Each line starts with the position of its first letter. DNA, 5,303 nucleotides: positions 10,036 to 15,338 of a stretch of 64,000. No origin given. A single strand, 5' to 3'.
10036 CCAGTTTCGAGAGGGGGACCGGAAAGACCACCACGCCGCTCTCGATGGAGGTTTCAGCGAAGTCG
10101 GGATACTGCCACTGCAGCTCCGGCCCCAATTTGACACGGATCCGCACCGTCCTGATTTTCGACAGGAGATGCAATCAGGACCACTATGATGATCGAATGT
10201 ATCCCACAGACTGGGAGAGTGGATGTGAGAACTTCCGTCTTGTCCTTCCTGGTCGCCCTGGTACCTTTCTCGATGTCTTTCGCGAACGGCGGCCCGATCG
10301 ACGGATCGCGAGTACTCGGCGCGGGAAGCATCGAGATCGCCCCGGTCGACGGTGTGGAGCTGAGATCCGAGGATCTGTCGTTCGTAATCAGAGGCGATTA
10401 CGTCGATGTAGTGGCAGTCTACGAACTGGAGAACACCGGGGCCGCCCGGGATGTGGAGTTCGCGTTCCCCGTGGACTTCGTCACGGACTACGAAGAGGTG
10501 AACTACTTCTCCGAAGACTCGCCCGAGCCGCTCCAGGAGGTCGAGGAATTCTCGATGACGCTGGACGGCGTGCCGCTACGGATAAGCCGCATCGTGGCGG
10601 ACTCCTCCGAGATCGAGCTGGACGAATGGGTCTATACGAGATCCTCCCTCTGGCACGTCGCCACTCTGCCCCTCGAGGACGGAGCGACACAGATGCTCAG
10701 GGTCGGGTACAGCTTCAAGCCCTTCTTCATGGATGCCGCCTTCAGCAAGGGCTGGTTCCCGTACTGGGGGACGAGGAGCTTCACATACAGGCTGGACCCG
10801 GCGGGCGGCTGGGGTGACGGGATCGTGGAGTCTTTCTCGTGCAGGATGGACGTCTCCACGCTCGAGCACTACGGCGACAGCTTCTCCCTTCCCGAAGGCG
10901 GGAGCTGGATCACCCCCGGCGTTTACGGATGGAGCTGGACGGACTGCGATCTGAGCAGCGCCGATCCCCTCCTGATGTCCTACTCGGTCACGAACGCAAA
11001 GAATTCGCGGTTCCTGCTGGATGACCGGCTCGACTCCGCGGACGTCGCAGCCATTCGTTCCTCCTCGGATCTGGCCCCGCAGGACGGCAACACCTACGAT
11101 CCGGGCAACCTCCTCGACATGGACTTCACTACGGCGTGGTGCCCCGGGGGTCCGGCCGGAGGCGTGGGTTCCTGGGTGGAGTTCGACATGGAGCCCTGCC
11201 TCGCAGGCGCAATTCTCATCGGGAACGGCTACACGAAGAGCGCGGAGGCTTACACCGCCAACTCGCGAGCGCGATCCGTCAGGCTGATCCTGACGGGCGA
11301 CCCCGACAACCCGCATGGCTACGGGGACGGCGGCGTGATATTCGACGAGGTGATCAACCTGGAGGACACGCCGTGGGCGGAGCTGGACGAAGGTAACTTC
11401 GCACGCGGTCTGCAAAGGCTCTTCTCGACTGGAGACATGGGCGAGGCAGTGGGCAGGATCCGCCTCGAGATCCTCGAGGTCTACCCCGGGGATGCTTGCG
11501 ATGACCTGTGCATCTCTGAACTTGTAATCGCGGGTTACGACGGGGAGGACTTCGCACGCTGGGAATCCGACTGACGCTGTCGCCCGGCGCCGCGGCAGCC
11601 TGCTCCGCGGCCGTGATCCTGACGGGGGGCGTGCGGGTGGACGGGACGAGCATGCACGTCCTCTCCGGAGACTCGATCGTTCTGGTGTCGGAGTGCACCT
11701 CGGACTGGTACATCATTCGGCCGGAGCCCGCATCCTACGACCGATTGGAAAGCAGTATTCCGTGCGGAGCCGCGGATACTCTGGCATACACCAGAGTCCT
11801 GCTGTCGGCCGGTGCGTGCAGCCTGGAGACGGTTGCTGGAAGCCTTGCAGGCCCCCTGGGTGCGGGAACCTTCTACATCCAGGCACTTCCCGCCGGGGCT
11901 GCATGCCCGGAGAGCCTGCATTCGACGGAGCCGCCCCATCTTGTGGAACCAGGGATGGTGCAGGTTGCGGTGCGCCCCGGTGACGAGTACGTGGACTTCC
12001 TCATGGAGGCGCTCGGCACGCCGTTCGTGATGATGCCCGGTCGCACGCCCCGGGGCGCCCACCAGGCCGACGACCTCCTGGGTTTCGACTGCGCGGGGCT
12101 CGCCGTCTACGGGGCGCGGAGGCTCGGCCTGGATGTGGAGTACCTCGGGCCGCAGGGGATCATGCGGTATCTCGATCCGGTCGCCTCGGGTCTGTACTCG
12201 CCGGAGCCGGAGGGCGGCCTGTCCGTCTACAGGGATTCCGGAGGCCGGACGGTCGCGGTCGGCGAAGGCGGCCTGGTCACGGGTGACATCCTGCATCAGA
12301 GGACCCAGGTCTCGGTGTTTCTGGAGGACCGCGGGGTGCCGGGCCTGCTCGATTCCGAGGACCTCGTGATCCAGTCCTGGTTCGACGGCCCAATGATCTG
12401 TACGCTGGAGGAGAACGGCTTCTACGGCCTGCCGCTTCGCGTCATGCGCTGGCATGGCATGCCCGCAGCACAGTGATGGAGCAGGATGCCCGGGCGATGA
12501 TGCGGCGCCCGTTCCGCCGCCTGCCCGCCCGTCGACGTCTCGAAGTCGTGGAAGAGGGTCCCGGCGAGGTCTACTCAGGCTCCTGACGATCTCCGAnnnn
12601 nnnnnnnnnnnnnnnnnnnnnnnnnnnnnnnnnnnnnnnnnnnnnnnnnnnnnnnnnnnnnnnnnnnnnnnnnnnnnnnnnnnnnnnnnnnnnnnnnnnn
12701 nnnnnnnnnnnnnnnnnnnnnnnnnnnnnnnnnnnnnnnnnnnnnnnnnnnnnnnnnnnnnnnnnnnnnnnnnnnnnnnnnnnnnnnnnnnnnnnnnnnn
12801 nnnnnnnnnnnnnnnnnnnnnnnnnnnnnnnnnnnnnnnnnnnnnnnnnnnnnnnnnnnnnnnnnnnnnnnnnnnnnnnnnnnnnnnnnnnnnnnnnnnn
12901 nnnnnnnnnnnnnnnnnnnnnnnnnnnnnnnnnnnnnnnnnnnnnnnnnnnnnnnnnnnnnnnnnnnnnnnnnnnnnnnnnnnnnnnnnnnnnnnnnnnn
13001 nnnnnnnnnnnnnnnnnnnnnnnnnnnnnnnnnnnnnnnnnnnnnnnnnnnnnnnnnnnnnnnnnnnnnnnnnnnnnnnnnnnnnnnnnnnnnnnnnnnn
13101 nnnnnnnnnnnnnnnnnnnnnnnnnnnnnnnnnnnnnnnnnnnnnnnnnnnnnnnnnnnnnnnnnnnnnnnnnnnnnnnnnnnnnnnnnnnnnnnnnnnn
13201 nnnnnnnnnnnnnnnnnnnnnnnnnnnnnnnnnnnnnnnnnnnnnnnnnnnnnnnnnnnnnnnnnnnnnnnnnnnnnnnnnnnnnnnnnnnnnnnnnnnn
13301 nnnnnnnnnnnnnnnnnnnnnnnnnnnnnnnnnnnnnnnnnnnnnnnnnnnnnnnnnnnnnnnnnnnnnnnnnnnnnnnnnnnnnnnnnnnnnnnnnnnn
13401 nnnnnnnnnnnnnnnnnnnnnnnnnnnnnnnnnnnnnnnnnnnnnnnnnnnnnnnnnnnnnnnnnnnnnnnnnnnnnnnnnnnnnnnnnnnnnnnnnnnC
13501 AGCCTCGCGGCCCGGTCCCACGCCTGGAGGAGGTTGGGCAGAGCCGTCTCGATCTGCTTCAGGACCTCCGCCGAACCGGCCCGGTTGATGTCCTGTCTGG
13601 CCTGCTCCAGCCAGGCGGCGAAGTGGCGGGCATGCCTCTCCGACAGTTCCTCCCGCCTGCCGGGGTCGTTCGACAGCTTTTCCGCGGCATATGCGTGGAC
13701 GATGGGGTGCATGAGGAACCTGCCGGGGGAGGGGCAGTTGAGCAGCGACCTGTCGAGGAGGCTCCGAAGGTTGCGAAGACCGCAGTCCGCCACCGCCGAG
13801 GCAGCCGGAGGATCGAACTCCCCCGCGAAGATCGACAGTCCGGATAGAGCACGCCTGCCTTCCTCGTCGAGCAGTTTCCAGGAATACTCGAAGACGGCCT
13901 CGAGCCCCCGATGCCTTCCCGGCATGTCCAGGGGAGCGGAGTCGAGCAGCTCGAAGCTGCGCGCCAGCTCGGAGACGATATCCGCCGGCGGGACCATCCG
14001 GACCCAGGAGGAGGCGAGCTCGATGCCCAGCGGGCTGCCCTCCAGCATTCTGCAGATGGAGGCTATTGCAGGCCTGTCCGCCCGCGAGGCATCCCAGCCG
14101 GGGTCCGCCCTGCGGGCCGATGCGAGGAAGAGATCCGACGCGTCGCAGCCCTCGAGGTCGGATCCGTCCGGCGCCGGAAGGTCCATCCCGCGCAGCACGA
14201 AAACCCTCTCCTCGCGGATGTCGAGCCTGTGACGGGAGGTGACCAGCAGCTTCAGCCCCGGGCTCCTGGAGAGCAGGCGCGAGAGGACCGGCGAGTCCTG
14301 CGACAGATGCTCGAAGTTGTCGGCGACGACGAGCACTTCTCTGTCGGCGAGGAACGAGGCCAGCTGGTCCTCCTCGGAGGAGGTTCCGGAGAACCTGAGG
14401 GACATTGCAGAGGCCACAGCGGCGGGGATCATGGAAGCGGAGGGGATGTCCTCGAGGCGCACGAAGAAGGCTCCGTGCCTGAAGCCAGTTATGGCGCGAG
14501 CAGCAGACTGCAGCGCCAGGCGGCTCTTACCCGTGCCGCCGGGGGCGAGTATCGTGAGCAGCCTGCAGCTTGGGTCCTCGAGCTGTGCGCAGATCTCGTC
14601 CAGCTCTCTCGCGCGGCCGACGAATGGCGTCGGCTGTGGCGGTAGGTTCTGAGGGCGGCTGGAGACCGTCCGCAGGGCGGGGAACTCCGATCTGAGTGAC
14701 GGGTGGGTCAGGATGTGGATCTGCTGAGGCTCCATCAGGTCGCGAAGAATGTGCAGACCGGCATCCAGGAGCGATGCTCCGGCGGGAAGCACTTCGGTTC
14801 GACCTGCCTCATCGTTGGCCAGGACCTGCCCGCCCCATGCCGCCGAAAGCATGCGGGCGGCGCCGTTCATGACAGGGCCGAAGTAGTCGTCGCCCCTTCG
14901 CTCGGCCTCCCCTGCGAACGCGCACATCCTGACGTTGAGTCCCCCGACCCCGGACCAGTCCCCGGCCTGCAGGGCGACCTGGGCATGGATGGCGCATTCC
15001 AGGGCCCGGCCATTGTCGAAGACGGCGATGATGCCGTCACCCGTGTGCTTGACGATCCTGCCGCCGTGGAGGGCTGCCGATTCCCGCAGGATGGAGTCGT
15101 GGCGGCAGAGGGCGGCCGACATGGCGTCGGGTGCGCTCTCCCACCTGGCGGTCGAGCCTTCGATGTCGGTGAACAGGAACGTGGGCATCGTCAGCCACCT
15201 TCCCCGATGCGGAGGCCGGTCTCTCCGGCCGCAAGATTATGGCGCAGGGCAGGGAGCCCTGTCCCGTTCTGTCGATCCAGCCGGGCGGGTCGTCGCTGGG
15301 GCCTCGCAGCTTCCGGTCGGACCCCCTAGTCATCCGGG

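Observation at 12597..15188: Large cyclase-ATPase-TPR signalling protein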

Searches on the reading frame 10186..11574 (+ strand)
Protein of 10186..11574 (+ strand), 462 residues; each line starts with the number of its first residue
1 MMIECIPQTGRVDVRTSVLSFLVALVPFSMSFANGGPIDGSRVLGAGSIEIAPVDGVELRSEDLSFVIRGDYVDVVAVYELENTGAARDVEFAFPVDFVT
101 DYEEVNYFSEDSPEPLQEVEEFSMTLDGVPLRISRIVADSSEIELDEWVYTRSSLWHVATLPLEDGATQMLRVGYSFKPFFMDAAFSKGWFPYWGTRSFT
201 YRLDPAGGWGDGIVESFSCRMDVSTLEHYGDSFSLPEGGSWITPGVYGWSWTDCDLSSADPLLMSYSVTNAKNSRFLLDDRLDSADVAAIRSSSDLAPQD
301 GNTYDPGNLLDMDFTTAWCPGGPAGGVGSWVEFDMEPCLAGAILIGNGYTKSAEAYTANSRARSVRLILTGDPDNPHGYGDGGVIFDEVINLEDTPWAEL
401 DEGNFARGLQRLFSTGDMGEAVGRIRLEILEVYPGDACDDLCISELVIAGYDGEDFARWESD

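Call 5: search_protein_families(library=pfam, proteins=[window:10186-11574:+], max_evalue=0.01)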
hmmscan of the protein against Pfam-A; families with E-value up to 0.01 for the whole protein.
window:10186-11574:+ (462 aa): 2 families
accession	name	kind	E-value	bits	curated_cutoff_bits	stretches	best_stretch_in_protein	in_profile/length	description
PF25302.1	NADase_transloc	-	7.5e-21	75.3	27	1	286-447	6-144/146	NAD glycohydrolase translocation F5/8 type C domain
PF14415.11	DUF4424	-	0.0085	15.8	27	0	42-134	6-93/306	Domain of unknown function (DUF4424)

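Call 56: search_protein_families(library=padloc, proteins=[window:10186-11574:+], max_evalue=0.001)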
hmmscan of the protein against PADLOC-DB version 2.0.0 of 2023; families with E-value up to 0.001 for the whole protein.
window:10186-11574:+ (462 aa): 0 families

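Call 68: search_protein_families(library=ncbifam, proteins=[window:10186-11574:+], max_evalue=0.001)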
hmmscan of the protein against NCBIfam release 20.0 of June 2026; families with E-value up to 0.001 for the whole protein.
window:10186-11574:+ (462 aa): 1 family
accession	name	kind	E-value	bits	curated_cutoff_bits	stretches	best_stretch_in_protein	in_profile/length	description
NF047619.1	NADase_discoid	domain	2.8e-25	88.9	38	1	293-446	2-129/130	NADase-type glycan-binding domain-containing protein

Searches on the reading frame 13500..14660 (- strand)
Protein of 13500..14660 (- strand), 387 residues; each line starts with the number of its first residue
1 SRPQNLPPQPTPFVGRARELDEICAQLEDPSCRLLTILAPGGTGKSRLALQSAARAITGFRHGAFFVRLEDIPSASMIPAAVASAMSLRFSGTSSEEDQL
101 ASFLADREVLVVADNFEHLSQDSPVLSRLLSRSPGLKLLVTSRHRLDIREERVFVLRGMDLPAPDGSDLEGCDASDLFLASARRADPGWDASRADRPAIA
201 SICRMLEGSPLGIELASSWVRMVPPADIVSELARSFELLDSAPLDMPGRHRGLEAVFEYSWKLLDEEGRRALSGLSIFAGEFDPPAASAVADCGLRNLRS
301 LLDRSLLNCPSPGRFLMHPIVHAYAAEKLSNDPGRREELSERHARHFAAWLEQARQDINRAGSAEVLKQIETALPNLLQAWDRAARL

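Call 28: search_solved_structures(query=window:13500-14660:-, max_evalue=0.01)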
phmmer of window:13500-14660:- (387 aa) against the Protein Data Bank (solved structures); distinct sequences matched with E-value up to 0.01: 0.

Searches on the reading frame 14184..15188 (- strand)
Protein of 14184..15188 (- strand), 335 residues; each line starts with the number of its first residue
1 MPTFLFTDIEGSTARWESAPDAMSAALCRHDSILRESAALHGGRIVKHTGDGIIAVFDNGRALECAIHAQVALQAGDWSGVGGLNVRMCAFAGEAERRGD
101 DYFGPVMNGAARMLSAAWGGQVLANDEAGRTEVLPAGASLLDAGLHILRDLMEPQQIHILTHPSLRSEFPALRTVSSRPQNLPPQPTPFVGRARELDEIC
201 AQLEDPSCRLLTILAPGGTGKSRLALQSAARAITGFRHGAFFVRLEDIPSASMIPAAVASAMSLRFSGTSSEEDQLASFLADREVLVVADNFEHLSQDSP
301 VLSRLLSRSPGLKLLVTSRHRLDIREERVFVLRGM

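Call 66: search_protein_representatives(protein=window:14184-15188:-)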
Query: 335 residues. Proteins with E-value up to 0.001 (for the whole library): 96176; up to 1e-10: 55625; up to 1e-30: 8956. The best 150 are listed.
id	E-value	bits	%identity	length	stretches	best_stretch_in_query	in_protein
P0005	9.4e-164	560.3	75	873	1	1-335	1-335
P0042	3.5e-107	374.4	53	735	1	3-333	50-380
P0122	4.3e-105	367.5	53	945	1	1-335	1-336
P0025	2.0e-103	362.0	53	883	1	3-335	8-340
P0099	3.0e-103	361.5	52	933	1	2-335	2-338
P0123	4.4e-100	351.1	49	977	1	3-335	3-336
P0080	7.0e-100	350.4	49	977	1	1-335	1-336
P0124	1.3e-99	349.5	51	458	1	1-335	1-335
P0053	1.4e-99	349.4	48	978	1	1-335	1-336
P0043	1.5e-99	349.3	50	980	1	1-335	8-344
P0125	1.7e-99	349.2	50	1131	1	1-335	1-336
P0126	9.1e-99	346.7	50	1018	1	1-335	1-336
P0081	1.9e-98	345.7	50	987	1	3-335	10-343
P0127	5.9e-98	344.1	50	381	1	1-335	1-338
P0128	2.2e-96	338.9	49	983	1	1-335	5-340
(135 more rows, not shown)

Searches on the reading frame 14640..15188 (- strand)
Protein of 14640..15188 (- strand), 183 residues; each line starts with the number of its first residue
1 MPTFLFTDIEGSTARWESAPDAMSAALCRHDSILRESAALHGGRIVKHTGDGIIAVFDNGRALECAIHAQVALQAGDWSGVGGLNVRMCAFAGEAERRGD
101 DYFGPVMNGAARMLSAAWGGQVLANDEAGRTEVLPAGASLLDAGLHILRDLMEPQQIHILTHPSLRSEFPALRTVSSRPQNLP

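Call 6: search_solved_structures(query=window:14640-15188:-, max_evalue=10, show_alignments=3)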
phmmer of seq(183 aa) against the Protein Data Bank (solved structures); distinct sequences matched with E-value up to 10: 10.
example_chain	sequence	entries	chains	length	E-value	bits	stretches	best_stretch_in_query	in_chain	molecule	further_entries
4wp8_A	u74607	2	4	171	1.7e-13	53.8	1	4-126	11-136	Ma1120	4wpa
4wp9_A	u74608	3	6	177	1.9e-13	53.7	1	4-126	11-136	Ma1120 | Cyclase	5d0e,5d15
4wp3_A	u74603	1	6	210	3e-13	53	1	4-126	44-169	Ma1120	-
1fx4_A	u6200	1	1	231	5e-12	49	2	3-120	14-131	RECEPTOR-TYPE ADENYLATE CYCLASE GRESAG 4.3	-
1fx2_A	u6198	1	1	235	6.6e-12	48.6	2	3-120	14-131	RECEPTOR-TYPE ADENYLATE CYCLASE GRESAG 4.1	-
5d0g_A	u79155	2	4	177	4.5e-11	45.9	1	4-126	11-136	Cyclase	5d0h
3mr7_A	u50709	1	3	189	5.6e-09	39.1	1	21-156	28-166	Adenylate/guanylate cyclase/hydrolase, alpha/beta fold family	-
1ybt_A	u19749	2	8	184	3.6e-07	33.2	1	2-125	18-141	hydrolase, alpha/beta hydrolase fold family | lipJ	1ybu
3r5g_A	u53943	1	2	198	0.18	14.6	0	3-59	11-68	CyaB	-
2w01_A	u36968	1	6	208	0.56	13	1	3-78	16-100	ADENYLATE CYCLASE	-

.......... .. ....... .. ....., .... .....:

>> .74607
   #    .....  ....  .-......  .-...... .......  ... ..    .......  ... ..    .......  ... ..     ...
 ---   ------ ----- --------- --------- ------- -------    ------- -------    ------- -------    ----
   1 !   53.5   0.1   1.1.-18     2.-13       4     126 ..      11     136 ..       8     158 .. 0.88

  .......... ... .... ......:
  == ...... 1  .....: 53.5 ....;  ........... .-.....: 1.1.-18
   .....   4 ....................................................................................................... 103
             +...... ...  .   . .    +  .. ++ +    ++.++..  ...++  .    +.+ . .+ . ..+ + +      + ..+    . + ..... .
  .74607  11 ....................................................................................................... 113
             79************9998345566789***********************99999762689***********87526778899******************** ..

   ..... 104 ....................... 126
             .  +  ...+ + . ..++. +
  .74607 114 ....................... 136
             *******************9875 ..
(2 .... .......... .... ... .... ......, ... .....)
